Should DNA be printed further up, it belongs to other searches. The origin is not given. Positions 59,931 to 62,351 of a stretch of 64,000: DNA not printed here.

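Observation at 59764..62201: Degenerate HD-GYP plus TPR plus C-terminal SARP (wHTH-BTAD) regulator behind a near-consensus promoter, structured leader and 26-codon hydrophobic upstream ORF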

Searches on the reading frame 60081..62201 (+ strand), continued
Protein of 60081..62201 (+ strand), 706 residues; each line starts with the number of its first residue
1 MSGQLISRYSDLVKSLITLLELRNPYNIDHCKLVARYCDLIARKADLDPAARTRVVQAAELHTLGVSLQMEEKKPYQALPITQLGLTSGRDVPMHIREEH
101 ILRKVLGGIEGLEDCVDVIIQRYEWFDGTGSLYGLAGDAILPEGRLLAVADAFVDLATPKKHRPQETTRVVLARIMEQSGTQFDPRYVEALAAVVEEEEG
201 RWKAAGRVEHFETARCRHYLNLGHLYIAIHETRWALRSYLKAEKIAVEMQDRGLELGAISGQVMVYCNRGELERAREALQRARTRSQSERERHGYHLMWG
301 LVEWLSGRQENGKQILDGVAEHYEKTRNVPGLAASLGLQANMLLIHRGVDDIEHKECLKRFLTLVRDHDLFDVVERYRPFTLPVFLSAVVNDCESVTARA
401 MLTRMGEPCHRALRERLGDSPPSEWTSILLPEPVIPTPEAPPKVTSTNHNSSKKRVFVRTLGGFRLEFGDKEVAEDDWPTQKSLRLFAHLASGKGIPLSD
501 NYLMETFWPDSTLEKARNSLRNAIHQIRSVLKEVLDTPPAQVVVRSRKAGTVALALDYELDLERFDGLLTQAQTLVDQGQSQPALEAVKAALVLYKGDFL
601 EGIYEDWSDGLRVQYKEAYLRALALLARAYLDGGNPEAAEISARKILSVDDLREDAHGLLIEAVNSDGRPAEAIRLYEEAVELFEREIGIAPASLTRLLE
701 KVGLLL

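Call 10: find_related_loci(query=window:60081-62201:+, collection=genome_contigs, flank=6000)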
Query window:60081-62201:+ (706 aa) in genome_contigs; peptide patterns used: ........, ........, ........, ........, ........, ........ (x = any residue, [..] = any of these).
56 stretches matched a pattern; 18 encode a relative of the query (tblastn E <= 1e-3); 18 distinct loci.
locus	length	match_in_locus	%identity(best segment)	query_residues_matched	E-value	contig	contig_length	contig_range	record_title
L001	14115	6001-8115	79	1-706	0e+0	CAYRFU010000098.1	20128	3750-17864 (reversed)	MAG TPA_asm: uncultured Burkholderiales bacterium isolate SRP141376_co3_146 genome assembly, contig: NODE_7250_length_20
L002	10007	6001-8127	62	3-706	0e+0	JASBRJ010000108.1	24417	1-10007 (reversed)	MAG: bacterium isolate BWSM_10 k141_60726, whole genome shotgun sequence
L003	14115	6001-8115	62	4-706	0e+0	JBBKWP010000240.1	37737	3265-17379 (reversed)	MAG: Candidatus Xenobia bacterium isolate metabat_bins.273 k119_3524135, whole genome shotgun sequence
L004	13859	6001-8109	62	5-706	0e+0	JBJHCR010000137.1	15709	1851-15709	MAG: Vulcanimicrobiota bacterium isolate SF2967_J5348.metabat_sens.001 NODE_3548_length_15709_cov_1.227634, whole genome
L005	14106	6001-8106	56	7-706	0e+0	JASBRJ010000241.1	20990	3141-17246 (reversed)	MAG: bacterium isolate BWSM_10 k141_874485, whole genome shotgun sequence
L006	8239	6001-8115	60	3-706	0e+0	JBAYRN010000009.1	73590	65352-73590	MAG: Vulcanimicrobiota bacterium isolate SO_2016_LW2_44 scaffold00506_LW138R_2016, whole genome shotgun sequence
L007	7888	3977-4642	30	480-701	2e-22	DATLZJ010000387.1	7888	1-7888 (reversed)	MAG TPA_asm: Caldilineaceae bacterium isolate SMAG_U13295 k141_453574, whole genome shotgun sequence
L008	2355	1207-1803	30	501-699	2e-19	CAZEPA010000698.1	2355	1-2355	MAG TPA_asm: uncultured Anaerolineae bacterium isolate binchicken_co27_224 genome assembly, contig: NODE_82392_length_23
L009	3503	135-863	26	458-702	5e-18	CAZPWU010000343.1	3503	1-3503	MAG TPA_asm: uncultured Anaerolineaceae bacterium isolate binchicken_co33_477 genome assembly, contig: NODE_46793_length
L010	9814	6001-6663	27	478-699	8e-18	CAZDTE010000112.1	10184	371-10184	MAG TPA_asm: uncultured Ardenticatenales bacterium isolate binchicken_co275_99 genome assembly, contig: NODE_10493_lengt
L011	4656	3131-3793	27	478-699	5e-18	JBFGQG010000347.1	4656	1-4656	MAG: Anaerolineales bacterium isolate Mix_sand04.2021.02.G.36 k141_750528_length_4656_cov_7.8140, whole genome shotgun s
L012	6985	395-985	31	503-699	3e-17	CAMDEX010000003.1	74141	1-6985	MAG: Litorilinea aerophila isolate TH-08apr19-264 genome assembly, contig: TH-08apr19-C659, whole genome shotgun sequenc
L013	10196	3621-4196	30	507-699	4e-16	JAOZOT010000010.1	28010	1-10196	MAG: Anaerolineae bacterium isolate GMC4.maxbin2.235_sub GMC4_1215_length_28010_cov_33.708710, whole genome shotgun sequ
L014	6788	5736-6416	28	476-702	6e-16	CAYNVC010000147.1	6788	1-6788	MAG TPA_asm: uncultured Anaerolineales bacterium isolate binchicken_co67_58 genome assembly, contig: NODE_13024_length_6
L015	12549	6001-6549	30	517-699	1e-15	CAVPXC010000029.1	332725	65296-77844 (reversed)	MAG: uncultured Chloroflexia bacterium isolate MFD00032.bin.2.54 genome assembly, contig: contig_5324, whole genome shot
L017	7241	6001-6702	26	468-702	4e-14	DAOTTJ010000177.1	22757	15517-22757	MAG TPA_asm: Ktedonobacteraceae bacterium isolate B93_191 k193_855620, whole genome shotgun sequence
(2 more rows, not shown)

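Call 13: find_encoding_contigs(protein=P0001, flank=6000, max_places=4)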
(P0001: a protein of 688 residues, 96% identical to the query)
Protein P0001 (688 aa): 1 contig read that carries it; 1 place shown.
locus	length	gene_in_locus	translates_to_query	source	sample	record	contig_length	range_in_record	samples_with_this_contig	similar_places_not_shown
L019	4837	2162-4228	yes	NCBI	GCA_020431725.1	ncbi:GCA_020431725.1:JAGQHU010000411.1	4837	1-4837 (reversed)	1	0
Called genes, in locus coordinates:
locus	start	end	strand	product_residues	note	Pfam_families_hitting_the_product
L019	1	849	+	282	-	PF13174:TPR_6 (faint)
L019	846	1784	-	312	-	-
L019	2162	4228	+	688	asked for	PF13487:HD_5, PF13428:TPR_14 (faint), PF13424:TPR_12 (faint), PF07719:TPR_2 (faint), PF13181:TPR_8 (faint), PF13432:TPR_16 (faint), PF03704:BTAD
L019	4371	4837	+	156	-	PF28598:PDH_E1_N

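Call 27: find_encoding_contigs(protein=P0003, flank=5000, max_places=1)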
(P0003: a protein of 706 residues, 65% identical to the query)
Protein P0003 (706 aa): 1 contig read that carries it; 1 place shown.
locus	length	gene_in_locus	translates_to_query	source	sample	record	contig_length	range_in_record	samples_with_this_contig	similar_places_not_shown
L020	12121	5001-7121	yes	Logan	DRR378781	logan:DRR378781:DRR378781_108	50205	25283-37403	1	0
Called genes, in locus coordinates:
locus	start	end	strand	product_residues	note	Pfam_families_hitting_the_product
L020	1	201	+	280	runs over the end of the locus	PF10134:RPA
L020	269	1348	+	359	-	PF13174:TPR_6 (faint), PF13424:TPR_12 (faint), PF23914:TPR_CcmH_CycH (faint), PF13371:TPR_9 (faint), PF13432:TPR_16 (weak), PF07719:TPR_2 (weak), PF13432:TPR_16 (weak), PF14559:TPR_19, +4 more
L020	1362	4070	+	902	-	PF12770:CHAT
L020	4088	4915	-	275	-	-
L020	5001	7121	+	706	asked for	PF13487:HD_5, PF00515:TPR_1 (faint), PF07719:TPR_2 (faint), PF13428:TPR_14 (faint), PF03704:BTAD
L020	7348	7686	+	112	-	PF07238:PilZ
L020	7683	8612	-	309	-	PF20030:bpMoxR, PF00004:AAA, PF07726:AAA_3, PF07728:AAA_5, PF17863:AAA_lid_2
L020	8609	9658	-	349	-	PF00149:Metallophos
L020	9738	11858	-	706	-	PF00082:Peptidase_S8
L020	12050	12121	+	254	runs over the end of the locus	-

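Call 28: find_encoding_contigs(protein=P0049, flank=5000, max_places=1)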
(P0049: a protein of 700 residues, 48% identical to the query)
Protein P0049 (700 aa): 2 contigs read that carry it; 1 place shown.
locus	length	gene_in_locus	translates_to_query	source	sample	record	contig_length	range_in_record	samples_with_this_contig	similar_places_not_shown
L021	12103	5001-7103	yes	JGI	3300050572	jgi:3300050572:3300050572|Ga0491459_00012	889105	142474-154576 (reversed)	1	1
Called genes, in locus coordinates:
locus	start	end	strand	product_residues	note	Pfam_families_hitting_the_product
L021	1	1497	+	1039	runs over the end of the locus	PF00873:ACR_tran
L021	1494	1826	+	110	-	PF04945:YHS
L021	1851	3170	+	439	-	PF02321:OEP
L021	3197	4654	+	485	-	PF13191:AAA_16, PF00485:PRK, PF13238:AAA_18 (weak)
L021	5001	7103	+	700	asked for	PF13487:HD_5, PF01966:HD (faint), PF03704:BTAD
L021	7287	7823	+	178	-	-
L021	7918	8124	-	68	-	-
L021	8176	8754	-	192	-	PF13569:DUF4132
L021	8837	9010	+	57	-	-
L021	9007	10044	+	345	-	PF12717:Cnd1 (faint), PF02985:HEAT (faint), PF13513:HEAT_EZ (faint), PF03130:HEAT_PBS (faint), PF13646:HEAT_2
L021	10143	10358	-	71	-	-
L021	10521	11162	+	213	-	PF00440:TetR_N (weak)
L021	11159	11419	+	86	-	-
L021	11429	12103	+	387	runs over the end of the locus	PF00355:Rieske, PF00848:Ring_hydroxyl_A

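Call 29: find_encoding_contigs(protein=P0063, flank=5000, max_places=1)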
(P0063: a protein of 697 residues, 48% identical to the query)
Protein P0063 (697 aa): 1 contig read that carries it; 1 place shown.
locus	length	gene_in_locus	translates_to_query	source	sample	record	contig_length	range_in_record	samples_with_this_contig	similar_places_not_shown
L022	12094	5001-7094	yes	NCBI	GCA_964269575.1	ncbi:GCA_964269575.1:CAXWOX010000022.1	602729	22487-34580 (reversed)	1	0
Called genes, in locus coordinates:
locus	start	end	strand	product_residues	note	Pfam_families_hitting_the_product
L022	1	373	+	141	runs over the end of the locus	-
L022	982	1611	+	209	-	PF00625:Guanylate_kin, PF01926:MMR_HSR1 (weak)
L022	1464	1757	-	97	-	-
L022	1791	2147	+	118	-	PF00293:NUDIX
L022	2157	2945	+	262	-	-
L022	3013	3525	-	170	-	-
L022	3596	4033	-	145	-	-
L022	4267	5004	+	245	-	-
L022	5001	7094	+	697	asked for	PF13487:HD_5, PF03704:BTAD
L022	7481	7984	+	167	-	-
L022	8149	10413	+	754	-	-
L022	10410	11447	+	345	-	-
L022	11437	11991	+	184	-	-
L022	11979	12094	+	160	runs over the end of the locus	-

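Call 37: predict_structure(alignment_id=A2)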
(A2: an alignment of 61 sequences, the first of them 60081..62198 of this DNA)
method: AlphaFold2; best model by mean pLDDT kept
length: 706 residues; sequences in the alignment: 61
mean_pLDDT: 88.7   pTM: 0.77
mean pLDDT of the five models: 88.7, 85.2, 84.8, 84.0, 83.1
residues with pLDDT >= 90: 410; 70-90: 259; 50-70: 22; < 50: 15
segments of 3 or more residues with pLDDT < 50: 438-451
pLDDT, mean of each block of 10 residues (from residue 1): 79 87 81 94 96 96 92 78 81 90 92 94 92 92 98 88 80 93 97 85 67 86 82 86 90 92 91 90 80 92 92 94 94 96 93 97 94 87 92 90 82 82 83 54 43 79 92 94 94 89 88 91 95 87 88 91 94 95 96 95 83 92 97 96 95 94 97 95 90 89 85
secondary structure, 60 per line:
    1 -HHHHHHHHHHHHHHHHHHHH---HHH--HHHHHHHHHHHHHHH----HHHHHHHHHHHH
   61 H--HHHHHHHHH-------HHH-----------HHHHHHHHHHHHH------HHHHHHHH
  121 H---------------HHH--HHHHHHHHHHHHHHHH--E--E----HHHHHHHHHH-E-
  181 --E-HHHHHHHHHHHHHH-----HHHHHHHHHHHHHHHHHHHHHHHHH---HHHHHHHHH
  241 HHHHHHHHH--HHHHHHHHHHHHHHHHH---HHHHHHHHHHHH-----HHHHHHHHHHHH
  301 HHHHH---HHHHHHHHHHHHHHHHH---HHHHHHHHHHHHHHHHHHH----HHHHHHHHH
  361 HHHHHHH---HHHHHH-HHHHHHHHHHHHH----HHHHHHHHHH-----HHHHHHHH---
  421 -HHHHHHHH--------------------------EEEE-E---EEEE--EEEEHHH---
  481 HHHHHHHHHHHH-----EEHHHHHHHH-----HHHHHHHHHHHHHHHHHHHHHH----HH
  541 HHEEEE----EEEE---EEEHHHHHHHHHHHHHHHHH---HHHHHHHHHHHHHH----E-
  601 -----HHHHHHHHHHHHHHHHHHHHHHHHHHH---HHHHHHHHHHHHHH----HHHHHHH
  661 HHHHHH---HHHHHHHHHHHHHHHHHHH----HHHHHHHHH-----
elements in order (helices of 4 or more, strands of 3 or more residues): H2-21 H30-44 H49-61 H64-72 H94-106 H113-121 H142-157 H168-177 H185-198 H204-228 H232-249 H252-268 H272-283 H289-305 H309-325 H329-347 H352-367 H371-376 H378-390 H395-404 H410-417 H422-429 E456-459 E465-468 E471-474 H481-492 H500-507 H513-534 H539-542 E543-546 E551-554 E558-560 H561-577 H581-594 H606-632 H636-649 H654-666 H670-688 H693-701

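Call 39: fold_search(model_id=the predicted structure, library=pdb)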
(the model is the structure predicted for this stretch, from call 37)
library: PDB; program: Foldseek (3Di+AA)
matches with E <= 10: 1441; with E <= 0.001: 27
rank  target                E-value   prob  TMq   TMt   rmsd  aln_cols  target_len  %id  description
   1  8k60_I                3.8e-08  1.00  0.31  0.82   3.0       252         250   25  Cryo-EM structure of Streptomyces coelicolor transcription initiation complex with the global transcription factor Afs (released 2024-07-31)
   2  8k60_J                3.9e-08  1.00  0.31  0.83   2.9       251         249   25  Cryo-EM structure of Streptomyces coelicolor transcription initiation complex with the global transcription factor Afs (released 2024-07-31)
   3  8hvr_I                6.0e-08  1.00  0.31  0.80   3.1       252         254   25  Cryo-EM structure of AfsR-dependent transcription activation complex with afsS promoter (released 2023-12-27)
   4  2ff4_B                7.0e-08  1.00  0.33  0.60   2.5       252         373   20  Mycobacterium tuberculosis EmbR in complex with low affinity phosphopeptide (released 2006-01-24)
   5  2ff4_A                2.1e-07  1.00  0.33  0.60   2.4       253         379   20  Mycobacterium tuberculosis EmbR in complex with low affinity phosphopeptide (released 2006-01-24)
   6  2fez                  6.5e-07  1.00  0.33  0.60   2.5       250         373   20  Mycobacterium tuberculosis EmbR (released 2006-01-24)
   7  9rbz_B                6.1e-06  1.00  0.22  0.70   6.1       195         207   28  DvhD, HD-GYP domain, c-di-GMP-bound (released 2026-03-04)
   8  9rbz_A                6.5e-06  1.00  0.22  0.70   5.9       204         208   27  DvhD, HD-GYP domain, c-di-GMP-bound (released 2026-03-04)
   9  9rbz_D                8.9e-06  1.00  0.23  0.73   6.1       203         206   28  DvhD, HD-GYP domain, c-di-GMP-bound (released 2026-03-04)
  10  9rbz_C                2.1e-05  1.00  0.22  0.72   5.8       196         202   28  DvhD, HD-GYP domain, c-di-GMP-bound (released 2026-03-04)
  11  4r8z_A                3.7e-05  1.00  0.23  0.67   6.7       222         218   26  Crystal Structure of PA4781 HD-GYP domain from Pseudomonas aeruginosa at 2.2A resolution showing a bi-metallic Ni ion  (released 2015-03-04)
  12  4r8z_B                4.3e-05  1.00  0.23  0.68   6.7       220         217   26  Crystal Structure of PA4781 HD-GYP domain from Pseudomonas aeruginosa at 2.2A resolution showing a bi-metallic Ni ion  (released 2015-03-04)
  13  9a2d_F                1.5e-04  1.00  0.15  0.09  56.4       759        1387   12  Modeling of the ciliary Intraflagellar transport-A complex (released 2024-05-10)
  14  4mcw_A                1.5e-04  1.00  0.23  0.43   5.5       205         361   22  Crystal structure of a HD-GYP domain (a cyclic-di-GMP phosphodiesterase) containing a tri-nuclear metal centre (released 2014-02-19)
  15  9rc0                  1.6e-04  1.00  0.22  0.48   4.9       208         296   25  DvhD, PAS/HD-GYP domains (released 2026-03-04)
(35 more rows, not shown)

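Call 44: find_related_loci(query=window:60081-62201:+, collection=metagenome_contigs, flank=3000)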
Query window:60081-62201:+ (706 aa) in metagenome_contigs; peptide patterns used: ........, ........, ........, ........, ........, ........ (x = any residue, [..] = any of these).
69 stretches matched a pattern; 23 encode a relative of the query (tblastn E <= 1e-3); 23 distinct loci.
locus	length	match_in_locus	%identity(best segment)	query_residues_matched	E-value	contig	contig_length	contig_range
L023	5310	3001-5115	61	5-706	0e+0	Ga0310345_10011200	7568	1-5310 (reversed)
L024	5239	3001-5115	60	3-706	0e+0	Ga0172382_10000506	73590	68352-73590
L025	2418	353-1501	67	5-388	0e+0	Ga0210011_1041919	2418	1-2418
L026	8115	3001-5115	61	3-706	0e+0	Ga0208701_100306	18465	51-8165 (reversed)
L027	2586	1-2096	68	15-706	0e+0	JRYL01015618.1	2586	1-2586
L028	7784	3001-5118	26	2-692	5e-49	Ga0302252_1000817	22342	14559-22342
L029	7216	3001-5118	33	2-692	1e-29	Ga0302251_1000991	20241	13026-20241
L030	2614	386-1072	28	454-702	4e-20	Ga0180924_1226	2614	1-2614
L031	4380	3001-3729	27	458-702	5e-19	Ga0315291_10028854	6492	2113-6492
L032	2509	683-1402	30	458-699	5e-19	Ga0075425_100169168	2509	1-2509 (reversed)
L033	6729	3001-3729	27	458-702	9e-19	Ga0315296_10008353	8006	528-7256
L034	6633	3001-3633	29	484-699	2e-18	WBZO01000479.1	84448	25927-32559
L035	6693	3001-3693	28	473-704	3e-18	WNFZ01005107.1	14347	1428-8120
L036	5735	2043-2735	28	473-704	8e-18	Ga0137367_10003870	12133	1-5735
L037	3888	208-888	26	476-702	2e-17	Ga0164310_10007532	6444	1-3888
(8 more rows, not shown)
